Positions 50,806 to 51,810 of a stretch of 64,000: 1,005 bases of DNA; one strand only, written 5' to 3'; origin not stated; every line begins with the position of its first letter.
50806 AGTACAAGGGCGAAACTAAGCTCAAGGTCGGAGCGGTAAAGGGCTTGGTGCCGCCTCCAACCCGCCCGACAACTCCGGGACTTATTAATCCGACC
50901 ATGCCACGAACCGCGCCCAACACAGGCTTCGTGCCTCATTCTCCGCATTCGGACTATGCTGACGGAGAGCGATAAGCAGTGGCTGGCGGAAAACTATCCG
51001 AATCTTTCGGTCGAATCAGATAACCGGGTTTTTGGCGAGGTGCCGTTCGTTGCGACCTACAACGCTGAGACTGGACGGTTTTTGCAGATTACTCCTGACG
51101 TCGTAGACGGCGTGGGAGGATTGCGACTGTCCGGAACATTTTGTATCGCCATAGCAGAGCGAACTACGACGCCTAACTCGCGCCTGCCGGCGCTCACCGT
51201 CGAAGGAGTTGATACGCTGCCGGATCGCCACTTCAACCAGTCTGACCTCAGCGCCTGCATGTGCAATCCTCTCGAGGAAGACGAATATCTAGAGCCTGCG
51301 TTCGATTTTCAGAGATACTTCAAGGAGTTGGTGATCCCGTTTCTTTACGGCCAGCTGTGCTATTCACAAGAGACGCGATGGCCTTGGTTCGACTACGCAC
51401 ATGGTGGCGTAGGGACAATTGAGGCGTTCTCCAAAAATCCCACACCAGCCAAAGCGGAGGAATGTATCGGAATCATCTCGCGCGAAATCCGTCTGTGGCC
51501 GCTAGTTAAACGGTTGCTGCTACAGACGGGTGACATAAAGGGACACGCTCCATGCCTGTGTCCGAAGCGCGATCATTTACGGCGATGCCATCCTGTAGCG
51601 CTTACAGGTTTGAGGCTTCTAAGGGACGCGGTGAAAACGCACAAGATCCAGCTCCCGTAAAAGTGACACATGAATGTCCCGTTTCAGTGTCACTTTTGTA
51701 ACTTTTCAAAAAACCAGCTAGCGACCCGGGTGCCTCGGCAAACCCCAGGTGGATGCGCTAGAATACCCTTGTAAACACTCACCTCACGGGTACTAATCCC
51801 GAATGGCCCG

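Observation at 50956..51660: Unknown 234-aa Cys/His-rich protein translationally coupled to the TIR gene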

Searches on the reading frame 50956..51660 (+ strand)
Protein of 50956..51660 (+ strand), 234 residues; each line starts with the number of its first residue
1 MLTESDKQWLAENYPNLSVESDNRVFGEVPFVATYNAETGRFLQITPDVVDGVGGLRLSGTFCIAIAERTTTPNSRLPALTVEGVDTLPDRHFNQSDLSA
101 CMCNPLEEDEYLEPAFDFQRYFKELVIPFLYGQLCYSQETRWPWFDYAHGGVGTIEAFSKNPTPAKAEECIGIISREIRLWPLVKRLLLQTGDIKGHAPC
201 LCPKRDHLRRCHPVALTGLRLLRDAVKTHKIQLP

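Call 3: search_protein_families(library=pfam, proteins=[window:50956-51660:+], max_evalue=1)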
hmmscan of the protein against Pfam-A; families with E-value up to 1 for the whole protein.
window:50956-51660:+ (234 aa): 0 families

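Call 4: search_protein_families(library=padloc, proteins=[window:50956-51660:+], max_evalue=1)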
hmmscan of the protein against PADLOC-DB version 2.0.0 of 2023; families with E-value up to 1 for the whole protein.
window:50956-51660:+ (234 aa): 7 families
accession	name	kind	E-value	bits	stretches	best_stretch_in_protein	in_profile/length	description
PDLC00872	E2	-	1.5e-18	65.1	1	90-225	75-199/216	E2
PDLC00865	E2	-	3.9e-17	60.4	1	58-218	46-194/219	E2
PDLC00871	E2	-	8.6e-16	56.3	1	59-220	49-196/241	E2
PDLC00861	E2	-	2.8e-12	44.6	1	85-220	80-202/232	E2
PDLC00859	E2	-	1.5e-07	29.2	1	85-160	72-150/221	E2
PDLC00833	E1-E2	-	0.00014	19.5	1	60-221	49-199/222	E1-E2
PDLC00870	E2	-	0.00049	18.2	1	116-216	105-193/223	E2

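Call 5: search_solved_structures(query=window:50956-51660:+, max_evalue=10, show_alignments=3)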
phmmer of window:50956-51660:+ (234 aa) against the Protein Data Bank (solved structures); distinct sequences matched with E-value up to 10: 1.
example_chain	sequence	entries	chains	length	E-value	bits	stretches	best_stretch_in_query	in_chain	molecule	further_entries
3q7w_A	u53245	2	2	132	0.011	18.4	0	35-53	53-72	de novo designed beta-trefoil architecture with symmetric primary structure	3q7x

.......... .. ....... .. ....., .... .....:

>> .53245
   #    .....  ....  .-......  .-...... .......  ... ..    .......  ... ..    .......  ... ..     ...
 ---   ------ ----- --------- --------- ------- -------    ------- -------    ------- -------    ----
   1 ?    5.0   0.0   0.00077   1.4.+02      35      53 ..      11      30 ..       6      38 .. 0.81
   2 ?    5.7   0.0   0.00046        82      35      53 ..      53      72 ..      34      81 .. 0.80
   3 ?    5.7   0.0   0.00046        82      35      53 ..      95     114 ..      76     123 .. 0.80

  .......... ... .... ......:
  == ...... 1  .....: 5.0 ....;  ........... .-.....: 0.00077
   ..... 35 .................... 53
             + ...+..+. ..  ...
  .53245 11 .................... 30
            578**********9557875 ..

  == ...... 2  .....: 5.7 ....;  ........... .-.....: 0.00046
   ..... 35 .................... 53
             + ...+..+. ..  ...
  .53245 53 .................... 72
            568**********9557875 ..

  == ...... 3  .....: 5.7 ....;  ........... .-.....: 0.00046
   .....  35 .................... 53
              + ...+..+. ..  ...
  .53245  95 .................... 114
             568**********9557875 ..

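Call 6: find_homologous_proteins(query=window:50956-51660:+, max_evalue=0.001)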
Query window:50956-51660:+ (234 aa): 131 proteins with E <= 0.001 among 588 candidates; the best 120 are listed.
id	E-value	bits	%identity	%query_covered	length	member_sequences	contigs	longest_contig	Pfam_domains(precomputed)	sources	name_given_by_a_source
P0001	2.4e-160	550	100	100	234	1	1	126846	-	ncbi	-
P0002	3.3e-140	484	90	100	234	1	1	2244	-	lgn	-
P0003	1.2e-130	452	82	100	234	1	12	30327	-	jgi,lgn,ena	-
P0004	5.6e-123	427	80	100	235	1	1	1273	-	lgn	-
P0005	1.3e-120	419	76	100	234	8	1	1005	-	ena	-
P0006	9.6e-120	417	79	100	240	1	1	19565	-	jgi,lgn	jgi:hypothetical protein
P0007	3.2e-118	412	76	100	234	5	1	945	-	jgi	jgi:hypothetical protein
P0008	1.4e-117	410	78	98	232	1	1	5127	-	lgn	-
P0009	1.4e-117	409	77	100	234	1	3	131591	-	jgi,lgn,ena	-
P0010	5.6e-117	407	74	100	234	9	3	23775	-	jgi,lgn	jgi:hypothetical protein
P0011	2.8e-116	405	75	100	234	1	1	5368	-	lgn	-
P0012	1.1e-115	403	74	100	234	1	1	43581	-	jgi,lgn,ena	-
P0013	1.2e-115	403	75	100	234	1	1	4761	-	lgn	-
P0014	2.5e-115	402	74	100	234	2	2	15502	-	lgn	-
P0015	3.6e-115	402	76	100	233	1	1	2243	-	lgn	-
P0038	4.3e-89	316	58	100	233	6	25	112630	-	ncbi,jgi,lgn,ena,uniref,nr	ncbi:MAG: hypothetical protein A3A96_02315 [Candidatus Zambryskibacteria bacterium RIFCSPLOWO2_01_FU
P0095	1.4e-61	226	45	96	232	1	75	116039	-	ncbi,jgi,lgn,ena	ncbi:MAG: hypothetical protein ABSD89_05980 [Halobacteriota archaeon]|jgi:hypothetical protein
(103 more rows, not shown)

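Call 7: search_protein_families(library=ncbifam, proteins=[window:50956-51660:+], max_evalue=1)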
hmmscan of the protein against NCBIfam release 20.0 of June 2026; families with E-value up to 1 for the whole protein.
window:50956-51660:+ (234 aa): 0 families

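Call 9: find_encoding_contigs(protein=P0095, flank=6000, max_places=5)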
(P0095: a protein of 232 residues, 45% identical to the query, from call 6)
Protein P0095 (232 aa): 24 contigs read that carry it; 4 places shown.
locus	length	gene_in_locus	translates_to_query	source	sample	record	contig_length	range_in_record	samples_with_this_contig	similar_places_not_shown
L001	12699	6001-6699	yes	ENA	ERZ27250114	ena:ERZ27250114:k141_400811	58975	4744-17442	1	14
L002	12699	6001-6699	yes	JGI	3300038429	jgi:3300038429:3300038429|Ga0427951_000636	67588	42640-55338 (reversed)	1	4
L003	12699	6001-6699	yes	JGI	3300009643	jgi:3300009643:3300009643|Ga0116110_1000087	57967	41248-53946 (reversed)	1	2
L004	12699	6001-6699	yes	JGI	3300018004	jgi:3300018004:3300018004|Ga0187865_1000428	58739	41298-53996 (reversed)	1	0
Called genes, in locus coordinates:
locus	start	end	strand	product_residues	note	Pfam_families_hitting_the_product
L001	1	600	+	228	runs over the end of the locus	-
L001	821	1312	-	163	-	PF03703:bPH_2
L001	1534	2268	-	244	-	PF08843:AbiEii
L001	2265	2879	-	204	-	PF13338:AbiEi_4 (weak)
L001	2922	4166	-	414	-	-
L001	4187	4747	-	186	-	PF06114:Peptidase_M78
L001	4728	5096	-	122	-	PF13443:HTH_26 (weak), PF13560:HTH_31, PF01381:HTH_3 (weak)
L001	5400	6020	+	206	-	PF08937:ThsB_TIR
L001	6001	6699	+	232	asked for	-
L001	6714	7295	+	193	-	PF08937:ThsB_TIR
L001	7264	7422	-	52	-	-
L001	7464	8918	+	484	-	PF13289:SIR2_2, PF18185:STALD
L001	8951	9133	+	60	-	-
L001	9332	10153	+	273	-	PF08401:ArdcN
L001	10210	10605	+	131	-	PF04970:LRAT (weak)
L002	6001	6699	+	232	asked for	-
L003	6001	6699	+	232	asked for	-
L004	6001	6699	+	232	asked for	-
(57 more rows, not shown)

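Call 10: find_encoding_contigs(protein=P0038, flank=6000, max_places=4)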
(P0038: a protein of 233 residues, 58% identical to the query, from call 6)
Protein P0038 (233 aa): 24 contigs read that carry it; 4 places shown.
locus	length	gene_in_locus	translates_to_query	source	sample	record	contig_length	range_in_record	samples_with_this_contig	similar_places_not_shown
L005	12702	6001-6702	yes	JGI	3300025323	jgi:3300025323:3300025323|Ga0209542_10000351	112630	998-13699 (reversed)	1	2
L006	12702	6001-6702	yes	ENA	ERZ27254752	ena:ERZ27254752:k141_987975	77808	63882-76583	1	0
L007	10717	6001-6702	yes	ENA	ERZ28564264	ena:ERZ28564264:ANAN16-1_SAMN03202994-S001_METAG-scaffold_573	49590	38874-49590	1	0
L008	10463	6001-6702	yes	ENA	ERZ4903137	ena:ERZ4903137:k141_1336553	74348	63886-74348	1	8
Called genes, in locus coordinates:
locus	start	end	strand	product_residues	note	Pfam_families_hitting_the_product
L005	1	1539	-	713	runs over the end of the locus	PF22548:AEP-TOTE, PF04851:ResIII, PF00270:DEAD, PF00271:Helicase_C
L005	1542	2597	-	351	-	PF02661:Fic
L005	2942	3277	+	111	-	-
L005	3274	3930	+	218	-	PF06114:Peptidase_M78 (faint)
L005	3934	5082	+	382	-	PF18145:SAVED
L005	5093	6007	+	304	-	PF18144:SMODS (weak)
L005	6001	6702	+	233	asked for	-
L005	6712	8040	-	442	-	PF00239:Resolvase, PF07508:Recombinase, PF13408:Zn_ribbon_recom (weak)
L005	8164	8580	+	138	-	-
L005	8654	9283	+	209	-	PF18400:Thioredoxin_12 (faint), PF13462:Thioredoxin_4, PF01323:DSBA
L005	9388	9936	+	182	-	-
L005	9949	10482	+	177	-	-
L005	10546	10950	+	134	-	-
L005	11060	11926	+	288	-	PF02683:DsbD_TM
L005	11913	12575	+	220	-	PF00578:AhpC-TSA, PF08534:Redoxin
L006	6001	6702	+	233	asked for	-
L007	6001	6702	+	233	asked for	-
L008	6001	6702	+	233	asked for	-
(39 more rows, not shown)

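Call 22: find_related_loci(query=A1, collection=genome_contigs, flank=6000)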
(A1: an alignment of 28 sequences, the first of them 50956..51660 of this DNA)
Query A1 (234 aa) in genome_contigs; peptide patterns used: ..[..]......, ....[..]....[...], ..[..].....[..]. (x = any residue, [..] = any of these).
96 stretches matched a pattern; 45 encode a relative of the query (tblastn E <= 1e-3); 45 distinct loci.
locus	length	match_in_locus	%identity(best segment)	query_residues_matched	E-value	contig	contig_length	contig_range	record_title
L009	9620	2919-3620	75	1-234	4e-122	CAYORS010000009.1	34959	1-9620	MAG TPA_asm: uncultured Candidatus Saccharibacteria bacterium isolate SRP135725_co1_34 genome assembly, contig: NODE_127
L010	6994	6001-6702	72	1-234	6e-119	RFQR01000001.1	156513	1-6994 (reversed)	MAG: bacterium isolate WB4_3_0878 contig_100_0, whole genome shotgun sequence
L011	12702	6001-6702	71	1-234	7e-113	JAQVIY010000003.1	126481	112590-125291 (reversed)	MAG: Candidatus Paceibacterota bacterium isolate STE_50 NODE_184_length_126481_cov_11.870950_Sandtown_E, whole genome sh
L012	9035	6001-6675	59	1-226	1e-92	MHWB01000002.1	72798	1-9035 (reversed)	MAG: Candidatus Zambryskibacteria bacterium RIFCSPLOWO2_01_FULL_39_39 rifcsplowo2_01_scaffold_1569, whole genome shotgun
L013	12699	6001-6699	50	1-234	5e-77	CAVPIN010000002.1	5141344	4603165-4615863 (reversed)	MAG: Terriglobia bacterium isolate MFD00008.bin.2.28 genome assembly, contig: contig_5316, whole genome shotgun sequence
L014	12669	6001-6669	52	1-224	1e-75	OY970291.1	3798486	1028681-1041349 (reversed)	MAG: Terriglobia bacterium isolate MFD05513.bin.c.1 genome assembly, chromosome: 1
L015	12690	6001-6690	47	1-231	2e-72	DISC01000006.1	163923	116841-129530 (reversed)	MAG TPA_asm: Patescibacteria group bacterium UBA6220 UBA6220_contig_11289, whole genome shotgun sequence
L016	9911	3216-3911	48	1-234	4e-72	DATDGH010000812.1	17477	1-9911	MAG TPA_asm: Candidatus Angelobacter sp. isolate SMAG_U247 k141_562681, whole genome shotgun sequence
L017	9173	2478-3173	47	1-234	5e-70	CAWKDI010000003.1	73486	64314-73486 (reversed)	MAG: uncultured Acidobacteriota bacterium isolate MFD05512.bin.2.190 genome assembly, contig: contig_16771, whole genome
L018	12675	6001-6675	46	1-227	6e-70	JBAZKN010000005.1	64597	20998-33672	MAG: Patescibacteria group bacterium isolate SO_2017_LW4_144 scaffold_1194_c1_LW137-91_2017, whole genome shotgun sequen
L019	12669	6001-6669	45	1-224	3e-67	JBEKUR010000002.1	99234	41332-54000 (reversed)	MAG: Terriglobia bacterium isolate SPRUCE 586 SPRUCE_586_2, whole genome shotgun sequence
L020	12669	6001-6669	45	1-224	3e-67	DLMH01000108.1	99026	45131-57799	MAG TPA_asm: Candidatus Acidiferrum typicum isolate UBA7541 UBA7541_contig_132, whole genome shotgun sequence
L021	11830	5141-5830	45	1-233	4e-67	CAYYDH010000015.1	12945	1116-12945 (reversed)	MAG TPA_asm: uncultured Candidatus Saccharibacteria bacterium isolate SRP178699_co1_472 genome assembly, contig: NODE_64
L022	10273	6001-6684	47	2-230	2e-66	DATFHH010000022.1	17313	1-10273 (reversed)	MAG TPA_asm: Pyrinomonadaceae bacterium isolate SMAG_U8684 k141_379163, whole genome shotgun sequence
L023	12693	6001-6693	45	1-233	2e-66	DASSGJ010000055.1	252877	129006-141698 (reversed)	MAG TPA_asm: Candidatus Acidoferrum sp. isolate SMAG_U1030 k141_973575, whole genome shotgun sequence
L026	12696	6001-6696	46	1-233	1e-65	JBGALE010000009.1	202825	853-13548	MAG: Chitinophagaceae bacterium isolate MAG_AAO_H125.01 AAOH125-1_opera_contig_318, whole genome shotgun sequence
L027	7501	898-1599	44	1-234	7e-65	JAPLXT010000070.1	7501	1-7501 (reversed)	MAG: Candidatus Nomurabacteria bacterium isolate LacPavin_0920_WC57_MAG_35_7 LacPavin_0920_WC57_scaffold_643788, whole g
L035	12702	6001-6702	35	1-234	2e-50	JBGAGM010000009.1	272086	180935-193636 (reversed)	MAG: Ferruginibacter sp. isolate MAG_MBR_H125.65 MBRH125-65_opera_contig_304, whole genome shotgun sequence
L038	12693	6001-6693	35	1-233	9e-40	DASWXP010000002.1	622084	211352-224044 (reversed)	MAG TPA_asm: Candidatus Paceibacterota bacterium isolate SMAG_U3688 k141_7539, whole genome shotgun sequence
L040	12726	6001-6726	29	2-231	5e-32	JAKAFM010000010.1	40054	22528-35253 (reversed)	MAG: bacterium isolate WY1.bin95 NODE_1440_length_40054_cov_1.805645, whole genome shotgun sequence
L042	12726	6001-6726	28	1-232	2e-30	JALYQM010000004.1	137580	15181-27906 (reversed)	MAG: bacterium isolate MDV bin63 SD1454-56_k127_2051223, whole genome shotgun sequence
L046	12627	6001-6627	25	1-219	3e-18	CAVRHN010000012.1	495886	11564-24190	MAG: uncultured Alphaproteobacteria bacterium isolate MFD05580.bin.3.156 genome assembly, contig: contig_6310, whole gen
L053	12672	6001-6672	24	1-223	6e-13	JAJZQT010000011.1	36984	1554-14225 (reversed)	MAG: Actinomycetes bacterium isolate SKS1.bin55 NODE_1932_length_36984_cov_14.952058, whole genome shotgun sequence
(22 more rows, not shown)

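Call 23: find_related_loci(query=A1, collection=metagenome_contigs, flank=6000)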
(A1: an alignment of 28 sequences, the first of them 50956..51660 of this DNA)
Query A1 (234 aa) in metagenome_contigs; peptide patterns used: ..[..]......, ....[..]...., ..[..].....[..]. (x = any residue, [..] = any of these).
401 stretches matched a pattern; 271 encode a relative of the query (tblastn E <= 1e-3); the best 80 are kept; 80 distinct loci.
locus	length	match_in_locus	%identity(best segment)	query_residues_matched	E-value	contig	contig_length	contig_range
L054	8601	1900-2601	82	1-234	8e-133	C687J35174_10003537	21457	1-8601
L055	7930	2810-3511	75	1-234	2e-122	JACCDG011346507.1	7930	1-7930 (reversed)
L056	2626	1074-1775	73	1-234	2e-125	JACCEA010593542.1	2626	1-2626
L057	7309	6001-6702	73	1-234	4e-120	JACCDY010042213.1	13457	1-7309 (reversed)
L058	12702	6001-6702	74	1-234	1e-119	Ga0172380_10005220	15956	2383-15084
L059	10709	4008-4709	72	1-234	7e-119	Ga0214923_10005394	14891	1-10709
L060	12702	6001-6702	77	1-234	2e-115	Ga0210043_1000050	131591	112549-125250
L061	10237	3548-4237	60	1-231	4e-97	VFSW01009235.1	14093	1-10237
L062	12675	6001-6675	59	1-226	1e-92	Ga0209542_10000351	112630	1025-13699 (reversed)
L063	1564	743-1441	59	1-234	2e-98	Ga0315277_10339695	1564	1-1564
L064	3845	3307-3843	75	1-179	2e-91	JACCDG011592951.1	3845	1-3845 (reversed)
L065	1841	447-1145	55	1-234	2e-91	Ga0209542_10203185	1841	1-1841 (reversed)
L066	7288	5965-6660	49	1-234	1e-77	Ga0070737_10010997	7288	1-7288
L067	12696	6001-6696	49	1-234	1e-77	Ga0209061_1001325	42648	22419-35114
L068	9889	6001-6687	49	1-231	1e-76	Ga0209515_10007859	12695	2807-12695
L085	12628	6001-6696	47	1-234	5e-70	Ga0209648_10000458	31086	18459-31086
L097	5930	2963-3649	48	1-233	4e-69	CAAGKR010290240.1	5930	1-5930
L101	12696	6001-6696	46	1-234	8e-69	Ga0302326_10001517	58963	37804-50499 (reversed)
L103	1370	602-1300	47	1-234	9e-73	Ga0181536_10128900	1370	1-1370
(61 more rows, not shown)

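Call 29: search_solved_structures(query=A1, max_evalue=10, show_alignments=3)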
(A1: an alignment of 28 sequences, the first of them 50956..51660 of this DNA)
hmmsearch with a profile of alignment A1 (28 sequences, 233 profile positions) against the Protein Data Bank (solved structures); distinct sequences matched with E-value up to 10: 0.

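Call 44: predict_structure(alignment_id=A1)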
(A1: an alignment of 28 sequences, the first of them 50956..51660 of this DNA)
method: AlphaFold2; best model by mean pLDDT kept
length: 234 residues; sequences in the alignment: 28
mean_pLDDT: 92.7   pTM: 0.86
mean pLDDT of the five models: 92.7, 92.2, 91.6, 91.5, 90.2
residues with pLDDT >= 90: 177; 70-90: 53; 50-70: 4; < 50: 0
segments of 3 or more residues with pLDDT < 50: none
pLDDT, mean of each block of 10 residues (from residue 1): 95 96 97 94 92 93 96 91 93 90 91 95 97 94 78 92 95 93 94 89 85 94 97 95
secondary structure, 60 per line:
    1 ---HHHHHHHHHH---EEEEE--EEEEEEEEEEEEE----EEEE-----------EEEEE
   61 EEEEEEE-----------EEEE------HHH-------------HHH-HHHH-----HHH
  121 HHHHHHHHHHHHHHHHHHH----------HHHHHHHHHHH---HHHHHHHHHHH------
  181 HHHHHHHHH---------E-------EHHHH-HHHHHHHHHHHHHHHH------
elements in order: H4-13 E17-21 E24-36 E41-44 E56-67 E79-82 H109-112 H118-139 H150-160 H164-174 H181-189 H208-211 H213-228

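Call 48: fold_search(model_id=the predicted structure, library=pdb)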
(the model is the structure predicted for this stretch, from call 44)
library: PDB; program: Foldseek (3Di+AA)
matches with E <= 10: 211; with E <= 0.001: 0
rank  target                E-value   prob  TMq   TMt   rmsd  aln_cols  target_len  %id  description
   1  9dqp_B                3.5e-01  0.13  0.13  0.14  12.3       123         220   10  Crystal structure of apo-HrmJ from Streptomyces sp. Ag109_G2-6 (HrmJ-ssa) (released 2025-02-12)
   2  7qoi_FB               5.3e-01  0.05  0.11  0.05  18.1       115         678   14  Unique vertex of the phicrAss001 virion (released 2023-03-29)
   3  2gey_B                5.6e-01  0.08  0.13  0.21  10.5        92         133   17  Crystal Structure of AclR a putative hydroxylase from Streptomyces galilaeus (released 2006-07-18)
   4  2gey_C                5.6e-01  0.06  0.13  0.16  10.5        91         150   16  Crystal Structure of AclR a putative hydroxylase from Streptomyces galilaeus (released 2006-07-18)
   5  9dqr_B                6.7e-01  0.15  0.12  0.13  12.0       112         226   10  Crystal structure of HrmJ from Streptomyces sp. Ag109_G2-6 (HrmJ-ssa) complexed with vanadyl(IV)-oxo and succinate (released 2025-02-12)
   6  2gey_A                7.1e-01  0.05  0.13  0.18  15.4       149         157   15  Crystal Structure of AclR a putative hydroxylase from Streptomyces galilaeus (released 2006-07-18)
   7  7w5z_M1               7.5e-01  0.02  0.10  0.07  21.1       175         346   11  Cryo-EM structure of Tetrahymena thermophila mitochondrial complex IV, composite dimer model (released 2022-04-06)
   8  7qoi_FI               8.0e-01  0.03  0.12  0.05  17.8       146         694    9  Unique vertex of the phicrAss001 virion (released 2023-03-29)
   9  3cqr_A                8.5e-01  0.08  0.11  0.14   7.0        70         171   13  Crystal Structure of the Lipocalin domain of Violaxanthin de-epoxidase (VDE) at pH5 (released 2009-04-21)
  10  7qoi_FG               9.0e-01  0.03  0.11  0.05  20.9       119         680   13  Unique vertex of the phicrAss001 virion (released 2023-03-29)
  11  1kko_A                9.5e-01  0.02  0.14  0.09  17.4       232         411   10  CRYSTAL STRUCTURE OF CITROBACTER AMALONATICUS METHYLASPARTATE AMMONIA LYASE (released 2002-01-30)
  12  7qoi_FC               9.5e-01  0.02  0.11  0.05  15.8       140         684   13  Unique vertex of the phicrAss001 virion (released 2023-03-29)
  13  7ari_C                1.0e+00  0.01  0.10  0.07  29.4       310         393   11  LolCDE apo structure (released 2021-04-07)
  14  2f8v_T                1.1e+00  0.11  0.12  0.27   8.2        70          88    6  Structure of full length telethonin in complex with the N-terminus of titin (released 2006-06-27)
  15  4zso_E                1.2e+00  0.04  0.09  0.09  16.4        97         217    9  Crystal structure of a complex between B7-H6, a tumor cell ligand for natural cytotoxicity receptor NKp30, and an inhi (released 2016-05-18)
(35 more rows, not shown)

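Call 51: search_protein_representatives(alignment_id=A1)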
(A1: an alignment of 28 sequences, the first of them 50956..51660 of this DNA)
Query: 28 sequences, 233 profile positions. Proteins with E-value up to 0.001 (for the whole library): 1370; up to 1e-10: 478; up to 1e-30: 110. The best 150 are listed.
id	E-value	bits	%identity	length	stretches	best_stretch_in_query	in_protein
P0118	1.1e-88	312.9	-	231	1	3-233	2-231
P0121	2.8e-87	308.3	-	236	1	2-232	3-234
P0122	1.0e-84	300.0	-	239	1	2-227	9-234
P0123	1.8e-84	299.2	-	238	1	1-232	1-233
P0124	2.9e-84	298.5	-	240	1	1-230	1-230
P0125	7.1e-83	293.9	-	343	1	1-227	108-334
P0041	1.3e-82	293.1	-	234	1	1-233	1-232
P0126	1.8e-82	292.7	-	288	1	1-227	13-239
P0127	8.0e-82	290.5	-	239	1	2-232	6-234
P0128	2.6e-81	288.8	-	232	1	1-233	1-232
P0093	7.9e-79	280.7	-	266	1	19-232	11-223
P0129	2.1e-76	272.8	-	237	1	2-232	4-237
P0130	1.7e-73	263.3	-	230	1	2-232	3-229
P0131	2.7e-73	262.6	-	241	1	2-232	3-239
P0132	5.3e-73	261.6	-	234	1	2-233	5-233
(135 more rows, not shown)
